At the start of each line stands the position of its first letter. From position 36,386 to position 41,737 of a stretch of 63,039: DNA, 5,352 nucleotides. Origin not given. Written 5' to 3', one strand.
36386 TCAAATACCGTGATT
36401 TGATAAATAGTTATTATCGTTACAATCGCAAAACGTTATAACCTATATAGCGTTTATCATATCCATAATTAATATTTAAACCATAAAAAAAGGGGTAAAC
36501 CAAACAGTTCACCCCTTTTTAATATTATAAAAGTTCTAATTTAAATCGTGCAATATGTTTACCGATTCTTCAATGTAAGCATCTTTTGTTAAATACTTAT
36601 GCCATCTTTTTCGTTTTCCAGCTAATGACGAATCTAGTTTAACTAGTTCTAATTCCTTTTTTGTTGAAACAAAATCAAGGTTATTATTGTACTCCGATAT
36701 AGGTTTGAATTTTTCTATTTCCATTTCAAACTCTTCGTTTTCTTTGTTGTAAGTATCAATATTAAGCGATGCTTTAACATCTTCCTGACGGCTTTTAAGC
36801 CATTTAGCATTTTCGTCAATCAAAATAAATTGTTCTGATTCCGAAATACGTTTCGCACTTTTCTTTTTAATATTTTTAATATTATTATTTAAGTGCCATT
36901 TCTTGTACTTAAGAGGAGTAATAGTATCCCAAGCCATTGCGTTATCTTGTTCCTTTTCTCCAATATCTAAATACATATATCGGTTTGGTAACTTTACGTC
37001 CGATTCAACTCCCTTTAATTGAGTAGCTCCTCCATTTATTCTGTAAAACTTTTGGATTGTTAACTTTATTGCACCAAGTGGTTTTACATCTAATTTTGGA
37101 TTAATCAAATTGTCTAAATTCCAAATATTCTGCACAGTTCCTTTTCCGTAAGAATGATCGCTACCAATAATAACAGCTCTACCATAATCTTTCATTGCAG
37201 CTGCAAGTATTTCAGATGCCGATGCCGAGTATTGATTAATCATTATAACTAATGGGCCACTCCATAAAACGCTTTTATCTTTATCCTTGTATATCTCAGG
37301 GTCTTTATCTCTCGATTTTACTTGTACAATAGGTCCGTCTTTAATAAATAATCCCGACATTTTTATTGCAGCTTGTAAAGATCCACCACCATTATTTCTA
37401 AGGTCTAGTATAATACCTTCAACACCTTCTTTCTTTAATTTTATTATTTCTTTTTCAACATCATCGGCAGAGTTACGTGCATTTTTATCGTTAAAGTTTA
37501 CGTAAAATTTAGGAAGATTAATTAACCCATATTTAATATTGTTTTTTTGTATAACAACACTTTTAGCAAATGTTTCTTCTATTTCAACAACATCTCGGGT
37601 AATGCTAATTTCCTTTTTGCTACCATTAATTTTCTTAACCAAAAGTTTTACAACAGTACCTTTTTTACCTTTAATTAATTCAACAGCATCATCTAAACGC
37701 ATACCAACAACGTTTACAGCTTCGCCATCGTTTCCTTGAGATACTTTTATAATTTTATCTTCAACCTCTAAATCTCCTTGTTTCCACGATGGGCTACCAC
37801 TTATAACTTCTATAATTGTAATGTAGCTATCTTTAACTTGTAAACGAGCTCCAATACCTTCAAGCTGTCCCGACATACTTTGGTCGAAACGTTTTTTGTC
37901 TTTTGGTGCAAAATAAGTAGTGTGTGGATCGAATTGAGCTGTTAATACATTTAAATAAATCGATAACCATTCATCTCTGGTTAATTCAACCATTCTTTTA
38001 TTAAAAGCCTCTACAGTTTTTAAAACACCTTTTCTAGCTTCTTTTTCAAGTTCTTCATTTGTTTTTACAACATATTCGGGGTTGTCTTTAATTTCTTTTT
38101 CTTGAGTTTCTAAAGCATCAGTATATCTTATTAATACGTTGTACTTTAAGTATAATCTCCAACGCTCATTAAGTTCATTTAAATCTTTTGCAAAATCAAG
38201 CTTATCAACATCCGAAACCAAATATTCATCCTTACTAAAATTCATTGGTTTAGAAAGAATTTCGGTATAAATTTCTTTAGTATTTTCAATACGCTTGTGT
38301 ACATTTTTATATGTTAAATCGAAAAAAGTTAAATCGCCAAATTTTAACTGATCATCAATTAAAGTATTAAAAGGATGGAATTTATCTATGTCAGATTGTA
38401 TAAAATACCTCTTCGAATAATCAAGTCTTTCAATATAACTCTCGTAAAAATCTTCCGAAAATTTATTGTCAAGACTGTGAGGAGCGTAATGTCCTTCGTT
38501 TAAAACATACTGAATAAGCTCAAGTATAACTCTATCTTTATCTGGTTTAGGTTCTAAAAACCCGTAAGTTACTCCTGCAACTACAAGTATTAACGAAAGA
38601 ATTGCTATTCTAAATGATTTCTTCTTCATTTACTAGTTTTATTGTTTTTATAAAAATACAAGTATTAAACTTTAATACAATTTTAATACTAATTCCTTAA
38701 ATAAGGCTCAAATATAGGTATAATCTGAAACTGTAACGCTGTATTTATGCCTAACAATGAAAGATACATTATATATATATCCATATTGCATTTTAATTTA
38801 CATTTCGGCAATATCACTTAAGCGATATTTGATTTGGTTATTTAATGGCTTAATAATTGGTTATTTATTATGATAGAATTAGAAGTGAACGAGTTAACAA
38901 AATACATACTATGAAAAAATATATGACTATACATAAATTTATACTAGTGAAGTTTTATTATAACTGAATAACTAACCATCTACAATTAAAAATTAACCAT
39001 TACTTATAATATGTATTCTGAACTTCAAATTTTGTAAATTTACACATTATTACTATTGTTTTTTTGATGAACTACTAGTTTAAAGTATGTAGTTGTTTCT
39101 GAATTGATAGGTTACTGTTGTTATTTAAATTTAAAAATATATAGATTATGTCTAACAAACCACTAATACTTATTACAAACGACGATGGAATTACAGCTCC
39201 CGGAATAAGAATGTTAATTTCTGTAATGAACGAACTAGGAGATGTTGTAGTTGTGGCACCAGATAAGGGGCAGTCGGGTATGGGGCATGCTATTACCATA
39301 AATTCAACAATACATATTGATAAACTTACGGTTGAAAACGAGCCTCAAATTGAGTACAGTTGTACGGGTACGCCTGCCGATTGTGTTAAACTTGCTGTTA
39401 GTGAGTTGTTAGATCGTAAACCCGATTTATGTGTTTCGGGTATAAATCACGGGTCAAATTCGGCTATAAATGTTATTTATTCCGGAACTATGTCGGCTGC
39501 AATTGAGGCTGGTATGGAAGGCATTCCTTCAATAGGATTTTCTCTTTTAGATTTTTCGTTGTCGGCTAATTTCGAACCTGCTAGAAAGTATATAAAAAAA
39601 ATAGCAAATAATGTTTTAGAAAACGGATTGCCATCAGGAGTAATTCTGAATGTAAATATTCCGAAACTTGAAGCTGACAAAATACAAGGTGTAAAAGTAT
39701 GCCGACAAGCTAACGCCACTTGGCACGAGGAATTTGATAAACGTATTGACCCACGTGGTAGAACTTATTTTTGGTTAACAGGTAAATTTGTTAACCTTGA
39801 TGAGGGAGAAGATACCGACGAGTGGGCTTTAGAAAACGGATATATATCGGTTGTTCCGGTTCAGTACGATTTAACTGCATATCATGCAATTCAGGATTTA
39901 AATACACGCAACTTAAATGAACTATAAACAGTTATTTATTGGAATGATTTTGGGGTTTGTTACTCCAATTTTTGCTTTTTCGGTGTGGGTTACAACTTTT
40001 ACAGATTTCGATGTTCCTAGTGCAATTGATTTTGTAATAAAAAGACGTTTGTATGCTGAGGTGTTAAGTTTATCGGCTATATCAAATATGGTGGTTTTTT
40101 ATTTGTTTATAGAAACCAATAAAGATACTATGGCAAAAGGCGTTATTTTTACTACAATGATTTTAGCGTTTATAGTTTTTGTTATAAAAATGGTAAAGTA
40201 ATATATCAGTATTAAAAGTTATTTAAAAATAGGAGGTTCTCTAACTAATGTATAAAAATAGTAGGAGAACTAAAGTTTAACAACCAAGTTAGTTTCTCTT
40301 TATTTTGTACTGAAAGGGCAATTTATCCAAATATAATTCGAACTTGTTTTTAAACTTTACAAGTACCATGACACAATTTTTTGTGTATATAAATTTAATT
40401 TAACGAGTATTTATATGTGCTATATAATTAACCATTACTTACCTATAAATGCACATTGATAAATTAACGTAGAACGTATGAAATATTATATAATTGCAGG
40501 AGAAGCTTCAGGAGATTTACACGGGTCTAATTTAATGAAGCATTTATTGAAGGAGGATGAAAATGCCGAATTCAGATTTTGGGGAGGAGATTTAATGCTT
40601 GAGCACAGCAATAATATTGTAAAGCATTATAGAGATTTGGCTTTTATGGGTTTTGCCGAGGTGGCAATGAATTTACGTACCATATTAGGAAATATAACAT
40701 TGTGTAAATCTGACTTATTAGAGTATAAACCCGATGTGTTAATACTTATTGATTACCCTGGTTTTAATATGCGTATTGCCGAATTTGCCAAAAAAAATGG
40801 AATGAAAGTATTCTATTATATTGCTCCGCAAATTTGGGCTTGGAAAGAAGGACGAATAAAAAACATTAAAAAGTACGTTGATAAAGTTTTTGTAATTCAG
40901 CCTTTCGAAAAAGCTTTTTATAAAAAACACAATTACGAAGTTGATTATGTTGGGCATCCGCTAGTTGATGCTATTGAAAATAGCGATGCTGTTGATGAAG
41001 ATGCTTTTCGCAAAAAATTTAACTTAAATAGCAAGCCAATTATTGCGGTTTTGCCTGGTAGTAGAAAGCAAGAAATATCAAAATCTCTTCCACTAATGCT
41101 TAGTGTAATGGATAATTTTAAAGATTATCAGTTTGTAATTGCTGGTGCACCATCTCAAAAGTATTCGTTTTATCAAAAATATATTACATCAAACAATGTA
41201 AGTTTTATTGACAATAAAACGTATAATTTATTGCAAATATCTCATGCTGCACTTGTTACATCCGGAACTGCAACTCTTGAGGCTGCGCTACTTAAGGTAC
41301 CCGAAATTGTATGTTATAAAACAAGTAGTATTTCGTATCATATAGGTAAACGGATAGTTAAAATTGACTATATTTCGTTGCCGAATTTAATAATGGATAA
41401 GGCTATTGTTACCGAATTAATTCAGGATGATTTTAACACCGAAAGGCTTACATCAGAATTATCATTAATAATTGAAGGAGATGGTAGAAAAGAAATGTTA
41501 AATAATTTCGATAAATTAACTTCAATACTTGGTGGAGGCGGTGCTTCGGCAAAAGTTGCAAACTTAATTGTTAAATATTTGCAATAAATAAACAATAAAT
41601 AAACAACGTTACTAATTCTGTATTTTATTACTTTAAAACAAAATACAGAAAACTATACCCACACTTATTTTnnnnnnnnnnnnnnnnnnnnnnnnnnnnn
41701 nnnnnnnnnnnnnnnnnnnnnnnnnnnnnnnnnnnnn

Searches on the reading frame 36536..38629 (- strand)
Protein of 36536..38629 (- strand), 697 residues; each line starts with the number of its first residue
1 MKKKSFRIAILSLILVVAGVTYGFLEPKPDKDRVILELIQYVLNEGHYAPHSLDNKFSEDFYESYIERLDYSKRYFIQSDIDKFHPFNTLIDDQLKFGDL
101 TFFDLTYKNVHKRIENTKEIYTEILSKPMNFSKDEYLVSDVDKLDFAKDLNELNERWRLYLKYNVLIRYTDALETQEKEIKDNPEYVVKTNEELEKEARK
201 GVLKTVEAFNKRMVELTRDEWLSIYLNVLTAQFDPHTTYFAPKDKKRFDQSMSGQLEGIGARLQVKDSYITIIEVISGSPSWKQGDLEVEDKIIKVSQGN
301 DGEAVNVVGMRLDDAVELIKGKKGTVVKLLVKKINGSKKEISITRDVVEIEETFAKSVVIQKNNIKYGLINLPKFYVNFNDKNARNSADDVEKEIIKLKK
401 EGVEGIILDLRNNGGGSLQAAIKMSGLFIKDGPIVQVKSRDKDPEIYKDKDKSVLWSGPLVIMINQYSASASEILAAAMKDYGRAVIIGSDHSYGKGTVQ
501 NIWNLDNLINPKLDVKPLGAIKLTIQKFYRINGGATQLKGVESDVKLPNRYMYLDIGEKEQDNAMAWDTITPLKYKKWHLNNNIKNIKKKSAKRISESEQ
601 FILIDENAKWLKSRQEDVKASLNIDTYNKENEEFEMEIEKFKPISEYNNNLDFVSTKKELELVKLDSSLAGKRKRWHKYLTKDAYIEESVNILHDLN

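Call 18: search_protein_families(library=ncbifam, proteins=[window:36536-38629:-], max_evalue=0.00001)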
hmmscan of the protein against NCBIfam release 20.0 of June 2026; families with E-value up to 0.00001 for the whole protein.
window:36536-38629:- (697 aa): 11 families
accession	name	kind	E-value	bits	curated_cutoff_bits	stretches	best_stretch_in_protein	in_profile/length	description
NF008388.1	PRK11186.1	exception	3.9e-148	494.8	825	1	38-696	47-661/663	carboxy terminal-processing peptidase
NF051464.1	tail_spec_CT441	exception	1.5e-95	321.3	700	1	45-696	33-640/645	tail-specific protease Tsp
TIGR00225.1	prc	subfamily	1.4e-92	310.4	218.6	1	211-568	6-335/335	C-terminal processing peptidase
NF052377.1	lmo1851_S41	exception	1.3e-55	188.9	725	1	229-556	79-377/468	lmo1851 family serine protease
TIGR03900.1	prc_long_Delta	hypoth_equivalog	1.9e-55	188.4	660.95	1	227-596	110-448/973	MXAN_5808 family serine peptidase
NF045589.1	Cterm_S41_CtpB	exception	3.2e-54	184.2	633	1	229-547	89-380/416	carboxyl-terminal processing protease CtpB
NF045588.1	Cterm_S41_CtpA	exception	3.1e-50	171.2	625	1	224-507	78-346/401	carboxyl-terminal processing protease CtpA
NF045590.1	Cterm_S41_CtpC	exception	6.8e-46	156.9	665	1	227-547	86-378/418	carboxyl-terminal processing protease CtpC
NF045591.1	Cterm_S41_CtpZ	exception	1.1e-41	142.9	525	1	227-547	81-374/403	carboxyl-terminal processing protease CtpZ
NF058627.1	S41_Gfo1087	equivalog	6.7e-11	41.8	455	1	331-426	189-275/489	GFO_1087 family putative carboxy terminal peptidase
NF033424.1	chlamy_CPAF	equivalog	7e-08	31.5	250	0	454-500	453-499/564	protease-like activity factor CPAF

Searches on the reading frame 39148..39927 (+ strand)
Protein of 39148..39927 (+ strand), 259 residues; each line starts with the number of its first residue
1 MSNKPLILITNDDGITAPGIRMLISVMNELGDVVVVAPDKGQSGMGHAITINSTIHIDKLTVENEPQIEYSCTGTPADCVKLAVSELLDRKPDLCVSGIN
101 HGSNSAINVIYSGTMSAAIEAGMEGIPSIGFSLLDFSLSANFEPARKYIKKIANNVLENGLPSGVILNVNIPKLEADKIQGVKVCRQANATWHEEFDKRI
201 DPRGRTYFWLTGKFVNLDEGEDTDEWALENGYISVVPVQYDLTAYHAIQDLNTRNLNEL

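Call 18: search_protein_families(library=ncbifam, proteins=[window:39148-39927:+], max_evalue=0.00001)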
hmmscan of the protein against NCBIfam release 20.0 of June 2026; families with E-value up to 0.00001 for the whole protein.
window:39148-39927:+ (259 aa): 13 families
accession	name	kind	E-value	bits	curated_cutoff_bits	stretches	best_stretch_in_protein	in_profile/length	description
NF001492.0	PRK00346.2-2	equivalog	2e-117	391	271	1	3-255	2-256/261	5'/3'-nucleotidase SurE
NF010542.0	PRK13932.1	equivalog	6.1e-79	264.9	436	1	3-257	8-260/261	stationary phase survival protein SurE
NF001490.0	PRK00346.1-4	equivalog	2.1e-78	263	233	1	7-254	3-250/254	5'/3'-nucleotidase SurE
NF010545.0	PRK13935.1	equivalog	1.8e-71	240.4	365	1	7-253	3-247/254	stationary phase survival protein SurE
NF001489.0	PRK00346.1-3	equivalog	4.4e-69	232.6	295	1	7-253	3-243/250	5'/3'-nucleotidase SurE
TIGR00087.1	surE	equivalog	1e-67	228.2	135.1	1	7-243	3-252/252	5'/3'-nucleotidase SurE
NF010543.0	PRK13933.1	equivalog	5.2e-66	222.8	280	1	7-252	3-248/253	stationary phase survival protein SurE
NF001491.0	PRK00346.2-1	equivalog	6.6e-66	222.2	290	1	5-252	3-259/266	5'/3'-nucleotidase SurE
NF001494.0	PRK00346.2-4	equivalog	1.3e-62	211.6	313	1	7-253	4-255/259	5'/3'-nucleotidase SurE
NF001488.0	PRK00346.1-1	equivalog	1.1e-54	185.5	396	1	7-250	3-239/253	5'/3'-nucleotidase SurE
NF001493.0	PRK00346.2-3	equivalog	1.3e-52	179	230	1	6-238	6-243/269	5'/3'-nucleotidase SurE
NF010544.0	PRK13934.1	equivalog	4.7e-52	176.7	325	1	7-259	3-258/266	stationary phase survival protein SurE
NF010541.0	PRK13931.1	equivalog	2e-49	168.3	422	1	7-253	3-258/261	5'/3'-nucleotidase SurE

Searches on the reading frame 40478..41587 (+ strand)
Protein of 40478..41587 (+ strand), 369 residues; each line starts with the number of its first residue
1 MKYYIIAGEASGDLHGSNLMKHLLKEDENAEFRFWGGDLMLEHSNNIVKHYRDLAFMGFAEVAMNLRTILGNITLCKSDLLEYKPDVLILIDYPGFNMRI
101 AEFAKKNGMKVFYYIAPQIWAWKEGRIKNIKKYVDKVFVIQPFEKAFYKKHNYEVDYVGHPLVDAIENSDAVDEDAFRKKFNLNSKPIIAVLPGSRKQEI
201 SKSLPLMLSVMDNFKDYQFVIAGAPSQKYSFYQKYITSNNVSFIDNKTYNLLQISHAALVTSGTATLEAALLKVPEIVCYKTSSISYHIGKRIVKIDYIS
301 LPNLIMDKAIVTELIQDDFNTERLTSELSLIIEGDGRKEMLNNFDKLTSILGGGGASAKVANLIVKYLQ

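Call 18: search_protein_families(library=ncbifam, proteins=[window:40478-41587:+], max_evalue=0.00001)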
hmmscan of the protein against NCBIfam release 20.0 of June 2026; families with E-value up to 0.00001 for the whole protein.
window:40478-41587:+ (369 aa): 4 families
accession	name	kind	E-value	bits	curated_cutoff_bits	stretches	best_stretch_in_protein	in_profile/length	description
TIGR00215.1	lpxB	equivalog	9.4e-77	258.4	190.25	1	5-353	11-368/382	lipid-A-disaccharide synthase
NF002173.0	PRK01021.1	equivalog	1e-50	173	1033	1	2-350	228-588/610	lipid-A-disaccharide synthase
NF046086.1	BFO_1060_trans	domain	8.1e-11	41.6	200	0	192-283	196-294/365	BFO_1060 family glycosyltransferase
TIGR03492.1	TIGR03492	hypoth_equivalog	2.5e-09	36.4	219.2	1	136-239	163-261/396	lipid-A-disaccharide synthase-related protein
